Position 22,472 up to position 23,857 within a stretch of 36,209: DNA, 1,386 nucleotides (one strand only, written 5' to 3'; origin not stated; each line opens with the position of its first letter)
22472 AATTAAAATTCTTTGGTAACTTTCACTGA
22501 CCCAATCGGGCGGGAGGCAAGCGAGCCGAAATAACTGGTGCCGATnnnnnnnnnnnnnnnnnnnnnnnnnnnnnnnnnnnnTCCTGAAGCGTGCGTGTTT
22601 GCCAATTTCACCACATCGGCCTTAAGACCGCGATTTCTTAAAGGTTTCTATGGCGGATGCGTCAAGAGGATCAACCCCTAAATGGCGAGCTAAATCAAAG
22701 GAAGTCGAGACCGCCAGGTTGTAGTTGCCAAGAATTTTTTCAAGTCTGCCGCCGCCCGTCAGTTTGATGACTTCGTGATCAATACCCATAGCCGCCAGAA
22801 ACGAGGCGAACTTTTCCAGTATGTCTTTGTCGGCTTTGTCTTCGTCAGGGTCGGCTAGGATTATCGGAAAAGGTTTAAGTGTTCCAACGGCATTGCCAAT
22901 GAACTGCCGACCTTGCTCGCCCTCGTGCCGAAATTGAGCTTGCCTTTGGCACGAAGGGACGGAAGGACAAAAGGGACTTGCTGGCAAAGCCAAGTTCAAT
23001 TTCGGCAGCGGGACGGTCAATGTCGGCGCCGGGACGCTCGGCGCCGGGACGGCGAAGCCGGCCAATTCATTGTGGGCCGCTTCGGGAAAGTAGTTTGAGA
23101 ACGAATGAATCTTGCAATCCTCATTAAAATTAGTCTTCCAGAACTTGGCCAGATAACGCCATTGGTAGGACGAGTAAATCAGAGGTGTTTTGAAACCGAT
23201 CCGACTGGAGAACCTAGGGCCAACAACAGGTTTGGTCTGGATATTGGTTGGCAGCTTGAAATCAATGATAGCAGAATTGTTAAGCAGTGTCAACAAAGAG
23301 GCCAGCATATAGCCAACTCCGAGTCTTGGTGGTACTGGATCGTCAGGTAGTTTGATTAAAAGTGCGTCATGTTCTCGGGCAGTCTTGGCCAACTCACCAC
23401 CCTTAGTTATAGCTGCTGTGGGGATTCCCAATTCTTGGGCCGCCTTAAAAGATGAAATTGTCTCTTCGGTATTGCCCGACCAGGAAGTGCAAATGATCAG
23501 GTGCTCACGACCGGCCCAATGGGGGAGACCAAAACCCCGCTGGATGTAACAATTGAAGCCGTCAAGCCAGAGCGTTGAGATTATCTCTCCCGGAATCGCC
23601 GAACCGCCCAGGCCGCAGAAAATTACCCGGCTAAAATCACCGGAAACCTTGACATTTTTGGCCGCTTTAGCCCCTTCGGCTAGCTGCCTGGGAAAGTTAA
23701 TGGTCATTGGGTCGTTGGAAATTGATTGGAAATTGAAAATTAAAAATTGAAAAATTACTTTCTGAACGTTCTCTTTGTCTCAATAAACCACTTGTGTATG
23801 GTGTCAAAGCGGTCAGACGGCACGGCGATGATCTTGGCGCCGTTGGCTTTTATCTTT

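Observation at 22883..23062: The same palindromic element family is translated on the opposite coding strand inside phosphoglucose/phosphomannose isomerase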

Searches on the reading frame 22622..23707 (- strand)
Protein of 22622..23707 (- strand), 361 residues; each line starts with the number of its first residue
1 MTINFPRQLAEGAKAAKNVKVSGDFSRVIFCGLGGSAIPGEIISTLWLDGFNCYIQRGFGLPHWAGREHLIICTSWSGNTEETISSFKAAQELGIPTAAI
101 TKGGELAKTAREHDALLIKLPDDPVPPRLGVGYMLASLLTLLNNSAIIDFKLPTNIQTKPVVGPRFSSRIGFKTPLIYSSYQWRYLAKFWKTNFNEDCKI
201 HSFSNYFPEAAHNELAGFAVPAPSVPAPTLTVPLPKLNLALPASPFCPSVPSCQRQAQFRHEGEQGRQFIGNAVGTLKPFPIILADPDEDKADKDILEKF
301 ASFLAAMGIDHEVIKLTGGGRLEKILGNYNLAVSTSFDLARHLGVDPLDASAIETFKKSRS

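Call 12: search_protein_families(library=pfam, proteins=[window:22622-23707:-])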
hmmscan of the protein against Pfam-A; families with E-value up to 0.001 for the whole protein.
window:22622-23707:- (361 aa): 1 family
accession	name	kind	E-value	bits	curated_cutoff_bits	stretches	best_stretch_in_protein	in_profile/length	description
PF10432.14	bact-PGI_C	-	2.6e-20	73.3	24.5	1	173-358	15-149/151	Bacterial phospho-glucose isomerase C-terminal SIS domain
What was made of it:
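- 22622..23707 (-): Host gene: bifunctional phosphoglucose/phosphomannose isomerase (SIS, bact-PGI_C), 361 aa. Pfam PF10432, 73.3 bits against a cutoff of 24.5 (call 12).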

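Call 15: find_homologous_proteins(query=window:22622-23707:-)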
Query window:22622-23707:- (361 aa): 90 proteins with E <= 0.001 among 3794 candidates.
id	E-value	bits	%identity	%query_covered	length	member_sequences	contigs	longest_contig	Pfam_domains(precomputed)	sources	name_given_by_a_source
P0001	5.5e-245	830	100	100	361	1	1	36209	PF10432.15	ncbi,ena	-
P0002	6.0e-127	441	58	99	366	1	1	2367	PF10432.15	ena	-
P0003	1.4e-112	394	51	99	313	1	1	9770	PF10432.15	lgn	-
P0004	1.7e-112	394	52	99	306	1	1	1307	PF10432.15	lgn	-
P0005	1.5e-109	384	49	99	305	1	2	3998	PF10432.15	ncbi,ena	-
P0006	7.1e-109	382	50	99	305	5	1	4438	PF01380.28,PF10432.15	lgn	-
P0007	3.0e-108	380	52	99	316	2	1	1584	PF10432.15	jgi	-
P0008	3.2e-108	380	49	99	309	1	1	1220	PF10432.15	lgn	-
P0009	1.2e-107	378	53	97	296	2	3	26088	PF10432.15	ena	-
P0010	3.9e-107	376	51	99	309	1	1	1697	PF10432.15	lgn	-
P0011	4.0e-106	373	49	99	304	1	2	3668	PF10432.15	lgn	-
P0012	5.5e-106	372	50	99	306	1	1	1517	PF10432.15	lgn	-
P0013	1.7e-105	371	50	99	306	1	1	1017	PF10432.15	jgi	jgi:glucose/mannose-6-phosphate isomerase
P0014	3.5e-105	370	49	99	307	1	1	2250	PF10432.15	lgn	-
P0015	9.8e-105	368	49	99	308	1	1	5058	PF10432.15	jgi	jgi:glucose/mannose-6-phosphate isomerase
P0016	3.2e-103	363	48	99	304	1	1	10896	PF10432.15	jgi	-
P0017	1.3e-101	358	48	99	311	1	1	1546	PF10432.15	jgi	-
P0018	9.1e-101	355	49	99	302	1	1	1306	PF10432.15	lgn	-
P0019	2.1e-100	354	49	99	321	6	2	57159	PF10432.15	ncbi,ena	ncbi:MAG: SIS domain-containing protein [Patescibacteria group bacterium]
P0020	8.9e-100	352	45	99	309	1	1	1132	PF10432.15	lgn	-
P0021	7.1e-91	323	51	87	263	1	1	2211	PF10432.15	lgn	-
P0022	2.1e-89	318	47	99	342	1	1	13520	PF10432.15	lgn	-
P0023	3.9e-88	314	46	99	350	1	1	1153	PF10432.15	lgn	-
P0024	1.1e-86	309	47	91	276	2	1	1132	PF10432.15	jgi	jgi:glucose/mannose-6-phosphate isomerase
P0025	2.9e-85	304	47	91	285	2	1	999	PF10432.15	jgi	jgi:glucose/mannose-6-phosphate isomerase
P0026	2.5e-83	298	45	97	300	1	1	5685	PF10432.15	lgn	-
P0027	1.4e-79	285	38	98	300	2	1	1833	PF01380.28,PF10432.15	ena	-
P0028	5.2e-78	280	43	98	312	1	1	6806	PF01380.28,PF10432.15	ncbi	-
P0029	9.1e-76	273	42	99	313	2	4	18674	PF01380.28,PF10432.15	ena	-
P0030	3.9e-74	268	40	98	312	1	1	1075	PF01380.28,PF10432.15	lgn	-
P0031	9.4e-74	266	44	99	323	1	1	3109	PF10432.15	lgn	-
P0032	4.1e-72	261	40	98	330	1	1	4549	PF10432.15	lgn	-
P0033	5.9e-72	260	50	61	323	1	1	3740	PF10432.15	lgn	-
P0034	1.7e-71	259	39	98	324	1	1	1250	PF01380.28,PF10432.15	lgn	-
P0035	3.9e-68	248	37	99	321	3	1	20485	PF01380.28,PF10432.15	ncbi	-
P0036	3.4e-67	245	38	99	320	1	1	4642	PF01380.28,PF10432.15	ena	-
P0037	6.6e-66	240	38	99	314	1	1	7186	PF10432.15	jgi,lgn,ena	-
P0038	4.6e-65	238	51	50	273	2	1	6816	PF10432.15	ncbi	-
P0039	3.8e-64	235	37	99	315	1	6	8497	PF10432.15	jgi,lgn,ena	-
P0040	7.1e-62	227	36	99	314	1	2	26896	PF10432.15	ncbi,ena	-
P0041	8.0e-62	227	49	59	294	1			PF01380.28,PF10432.15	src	-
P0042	1.5e-61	226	35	99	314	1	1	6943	PF01380.28,PF10432.15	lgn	-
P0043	2.9e-61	225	35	99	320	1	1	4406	PF01380.28,PF10432.15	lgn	-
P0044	1.1e-60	223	35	99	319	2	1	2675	PF10432.15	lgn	-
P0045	2.5e-60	222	47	60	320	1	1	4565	PF01380.28,PF10432.15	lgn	-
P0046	3.7e-60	222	40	60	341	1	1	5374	PF10432.15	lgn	-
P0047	5.0e-60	221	35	99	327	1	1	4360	PF01380.28,PF10432.15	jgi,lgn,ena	-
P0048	1.1e-58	217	36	99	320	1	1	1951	PF10432.15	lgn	-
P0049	2.8e-58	215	35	98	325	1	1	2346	PF01380.28,PF10432.15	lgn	-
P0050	3.8e-57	212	49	60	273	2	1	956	PF01380.28,PF10432.15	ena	-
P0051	7.8e-57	211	34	98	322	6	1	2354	PF10432.15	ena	-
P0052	8.8e-57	210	33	99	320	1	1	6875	PF10432.15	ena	-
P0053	1.1e-56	210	36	97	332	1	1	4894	PF10432.15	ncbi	-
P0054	2.8e-56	209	34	98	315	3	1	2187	PF10432.15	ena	-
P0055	8.5e-56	207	33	99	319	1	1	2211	PF01380.28,PF10432.15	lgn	-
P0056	6.6e-55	204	33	96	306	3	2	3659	PF01380.28,PF10432.15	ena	-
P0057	6.2e-54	201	46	52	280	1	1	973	PF10432.15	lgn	-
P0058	1.8e-52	196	33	99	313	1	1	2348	PF01380.28,PF10432.15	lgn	-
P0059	1.8e-51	193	37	91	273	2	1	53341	PF10432.15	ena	-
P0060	3.2e-50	189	34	99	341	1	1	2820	PF10432.15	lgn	-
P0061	2.2e-47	180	33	99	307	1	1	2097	PF10432.15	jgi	jgi:glucose/mannose-6-phosphate isomerase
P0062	5.4e-45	172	29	100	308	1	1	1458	PF10432.15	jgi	jgi:glucose/mannose-6-phosphate isomerase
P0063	1.7e-42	163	30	99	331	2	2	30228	PF01380.28,PF10432.15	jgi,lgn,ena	-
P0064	1.3e-37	147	32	87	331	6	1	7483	PF01380.28,PF10432.15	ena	-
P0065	2.1e-37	147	31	98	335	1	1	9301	PF10432.15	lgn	-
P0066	2.1e-35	140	32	99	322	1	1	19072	PF01380.28,PF10432.15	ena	-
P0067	2.1e-31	127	31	99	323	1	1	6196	PF10432.15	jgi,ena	-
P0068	2.6e-25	107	31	60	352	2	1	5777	PF01380.28,PF10432.15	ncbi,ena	-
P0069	3.3e-21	93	34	54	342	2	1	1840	PF10432.15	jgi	jgi:glucose/mannose-6-phosphate isomerase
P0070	1.3e-20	91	35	54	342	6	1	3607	PF01380.28,PF10432.15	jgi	-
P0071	2.3e-20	91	28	61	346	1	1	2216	PF10432.15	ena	-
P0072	6.6e-20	89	35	54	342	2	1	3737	PF01380.28,PF10432.15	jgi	jgi:glucose/mannose-6-phosphate isomerase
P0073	6.8e-20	89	33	54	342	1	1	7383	PF01380.28,PF10432.15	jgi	-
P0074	6.2e-19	86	34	54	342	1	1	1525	PF01380.28,PF10432.15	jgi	jgi:glucose/mannose-6-phosphate isomerase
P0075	9.0e-19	85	32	54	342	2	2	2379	PF01380.28,PF10432.15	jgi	-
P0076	2.0e-18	84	34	54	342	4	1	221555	PF01380.28,PF10432.15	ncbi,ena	-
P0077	2.4e-18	84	33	54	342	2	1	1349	PF01380.28,PF10432.15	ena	-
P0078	2.6e-18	84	32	54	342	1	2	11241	PF01380.28,PF10432.15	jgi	-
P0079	3.0e-18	84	32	54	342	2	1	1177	PF01380.28,PF10432.15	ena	-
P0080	4.0e-18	83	30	55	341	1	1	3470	PF10432.15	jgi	-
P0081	4.3e-18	83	33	53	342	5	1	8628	PF01380.28,PF10432.15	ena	-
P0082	6.6e-18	83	34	53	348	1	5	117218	PF01380.28,PF10432.15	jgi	jgi:glucose/mannose-6-phosphate isomerase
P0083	7.9e-18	82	31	53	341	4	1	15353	PF10432.15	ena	-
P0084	8.8e-18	82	33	54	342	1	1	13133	PF01380.28,PF10432.15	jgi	jgi:glucose/mannose-6-phosphate isomerase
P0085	1.0e-17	82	33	54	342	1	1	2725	PF01380.28,PF10432.15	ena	-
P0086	1.3e-17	82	32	54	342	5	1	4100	PF01380.28,PF10432.15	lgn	-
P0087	9.7e-17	79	33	54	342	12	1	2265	PF01380.28,PF10432.15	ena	-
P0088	1.0e-16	79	32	54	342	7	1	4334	PF01380.28,PF10432.15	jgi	jgi:glucose/mannose-6-phosphate isomerase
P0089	1.2e-16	78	33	54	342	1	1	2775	PF01380.28,PF10432.15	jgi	-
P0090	4.9e-16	76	31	54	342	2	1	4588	PF01380.28,PF10432.15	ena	-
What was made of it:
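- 22622..23707 (-): 90 homologues, mostly ~305 aa (call 15).
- That is higher than PGI among its own homologues (about 50% identity, call 15) and suggests horizontal spread.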

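Call 22: find_encoding_contigs(protein=P0002, flank=5000, max_places=3)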
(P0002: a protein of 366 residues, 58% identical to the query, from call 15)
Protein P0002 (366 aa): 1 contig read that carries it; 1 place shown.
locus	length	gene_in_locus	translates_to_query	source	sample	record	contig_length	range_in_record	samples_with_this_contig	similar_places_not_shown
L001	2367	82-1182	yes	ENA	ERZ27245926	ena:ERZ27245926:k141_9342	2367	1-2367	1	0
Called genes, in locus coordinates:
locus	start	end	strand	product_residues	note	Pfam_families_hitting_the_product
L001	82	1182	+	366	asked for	PF10432:bact-PGI_C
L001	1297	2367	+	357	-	?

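Call 23: find_encoding_contigs(protein=P0023, flank=5000, max_places=3)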
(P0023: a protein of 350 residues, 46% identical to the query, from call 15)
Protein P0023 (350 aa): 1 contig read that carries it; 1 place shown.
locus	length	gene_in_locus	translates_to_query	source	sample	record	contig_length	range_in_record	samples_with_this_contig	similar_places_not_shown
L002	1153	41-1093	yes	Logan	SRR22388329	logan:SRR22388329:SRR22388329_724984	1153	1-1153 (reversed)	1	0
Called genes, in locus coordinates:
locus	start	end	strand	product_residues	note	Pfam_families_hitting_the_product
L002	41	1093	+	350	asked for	PF10432:bact-PGI_C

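Call 24: find_encoding_contigs(protein=P0022, flank=10000, max_places=3)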
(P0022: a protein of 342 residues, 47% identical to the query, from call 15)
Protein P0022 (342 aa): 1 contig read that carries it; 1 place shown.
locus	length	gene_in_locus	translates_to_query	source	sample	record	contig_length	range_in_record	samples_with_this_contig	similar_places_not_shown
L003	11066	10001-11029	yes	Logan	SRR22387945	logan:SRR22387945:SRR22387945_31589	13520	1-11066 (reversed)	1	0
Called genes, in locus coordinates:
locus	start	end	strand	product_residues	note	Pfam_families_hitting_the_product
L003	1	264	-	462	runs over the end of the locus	PF21799:MurD-like_N, PF08245:Mur_ligase_M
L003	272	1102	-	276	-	PF01435:Peptidase_M48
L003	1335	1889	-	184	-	PF04011:LemA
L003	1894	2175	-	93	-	-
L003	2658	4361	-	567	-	PF00118:Cpn60_TCP1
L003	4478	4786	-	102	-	PF00166:Cpn10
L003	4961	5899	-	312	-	-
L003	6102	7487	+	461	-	PF01541:GIY-YIG, PF27096:UvrC_M, PF08459:UvrC_RNaseH_dom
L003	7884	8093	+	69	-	PF03840:SecG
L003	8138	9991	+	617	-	PF00496:SBP_bac_5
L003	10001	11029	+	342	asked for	PF10432:bact-PGI_C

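Call 26: list_cluster_members(proteins=[window:22622-23704:-, window:2136-4436:+, window:6172-6828:+, window:19741-21669:-])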
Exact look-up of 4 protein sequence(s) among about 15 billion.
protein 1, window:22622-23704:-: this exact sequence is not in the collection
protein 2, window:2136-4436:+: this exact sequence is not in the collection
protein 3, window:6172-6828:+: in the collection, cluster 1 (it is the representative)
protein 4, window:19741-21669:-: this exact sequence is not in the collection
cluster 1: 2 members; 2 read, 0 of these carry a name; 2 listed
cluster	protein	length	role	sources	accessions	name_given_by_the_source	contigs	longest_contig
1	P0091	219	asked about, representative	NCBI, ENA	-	-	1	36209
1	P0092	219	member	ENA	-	-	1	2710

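Call 81: predict_structure(alignment_id=A1)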
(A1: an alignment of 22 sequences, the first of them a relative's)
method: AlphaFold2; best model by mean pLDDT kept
length: 361 residues; sequences in the alignment: 22
mean_pLDDT: 84.8   pTM: 0.82
mean pLDDT of the five models: 84.8, 84.0, 81.9, 78.4, 77.8
residues with pLDDT >= 90: 253; 70-90: 39; 50-70: 19; < 50: 50
segments of 3 or more residues with pLDDT < 50: 224-227, 229-274
pLDDT, mean of each block of 10 residues (from residue 1): 93 98 97 95 96 97 98 97 98 98 98 98 93 98 97 82 76 93 94 93 83 70 50 43 40 38 38 60 95 94 92 94 95 94 92 85 67
secondary structure, 60 per line:
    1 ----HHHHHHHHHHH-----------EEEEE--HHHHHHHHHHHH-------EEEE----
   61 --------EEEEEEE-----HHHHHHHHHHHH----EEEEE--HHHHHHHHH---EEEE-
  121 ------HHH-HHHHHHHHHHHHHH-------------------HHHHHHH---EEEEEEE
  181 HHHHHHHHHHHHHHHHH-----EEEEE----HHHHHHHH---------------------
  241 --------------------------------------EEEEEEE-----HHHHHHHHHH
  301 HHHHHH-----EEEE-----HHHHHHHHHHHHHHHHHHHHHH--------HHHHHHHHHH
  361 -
elements in order: H5-15 E27-31 H34-45 E53-56 E69-75 H81-92 E97-101 H104-112 E116-119 H131-144 H164-170 E174-180 H181-197 E203-207 H212-219 E279-285 H291-306 E312-315 H321-342 H351-360
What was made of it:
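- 22622..23707 (-): AF2 model with mean pLDDT 84.8 (call 81).
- On RPE-like in-frame palindromic elements (functional class): In the AF2 model the insert has pLDDT <50 and is coil, lying between H212-219 and E279-285, while the rest mostly has pLDDT >90 (call 81).
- The insert has pLDDT <50 and no secondary structure, on a model with pLDDT >90 elsewhere (call 81).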

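Call 110: find_encoding_contigs(protein=P0019, flank=3000, max_places=1)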
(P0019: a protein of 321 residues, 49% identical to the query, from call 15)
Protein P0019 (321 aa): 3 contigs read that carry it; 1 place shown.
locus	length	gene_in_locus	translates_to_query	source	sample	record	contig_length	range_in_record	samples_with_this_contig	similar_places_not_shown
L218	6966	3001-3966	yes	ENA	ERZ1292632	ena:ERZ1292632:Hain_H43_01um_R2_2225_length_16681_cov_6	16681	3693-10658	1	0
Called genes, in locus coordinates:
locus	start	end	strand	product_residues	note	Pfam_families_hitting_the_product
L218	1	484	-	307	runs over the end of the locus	-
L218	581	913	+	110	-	PF04020:Phage_holin_4_2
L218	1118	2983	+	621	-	PF00496:SBP_bac_5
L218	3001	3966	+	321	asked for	PF10432:bact-PGI_C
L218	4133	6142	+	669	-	PF00753:Lactamase_B, PF23023:Anti-Pycsar_Apyc1 (faint), PF12706:Lactamase_B_2, PF22505:RNase_J_b_CASP, PF07521:RMMBL (weak), PF17770:RNase_J_C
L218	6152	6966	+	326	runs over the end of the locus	PF00579:tRNA-synt_1b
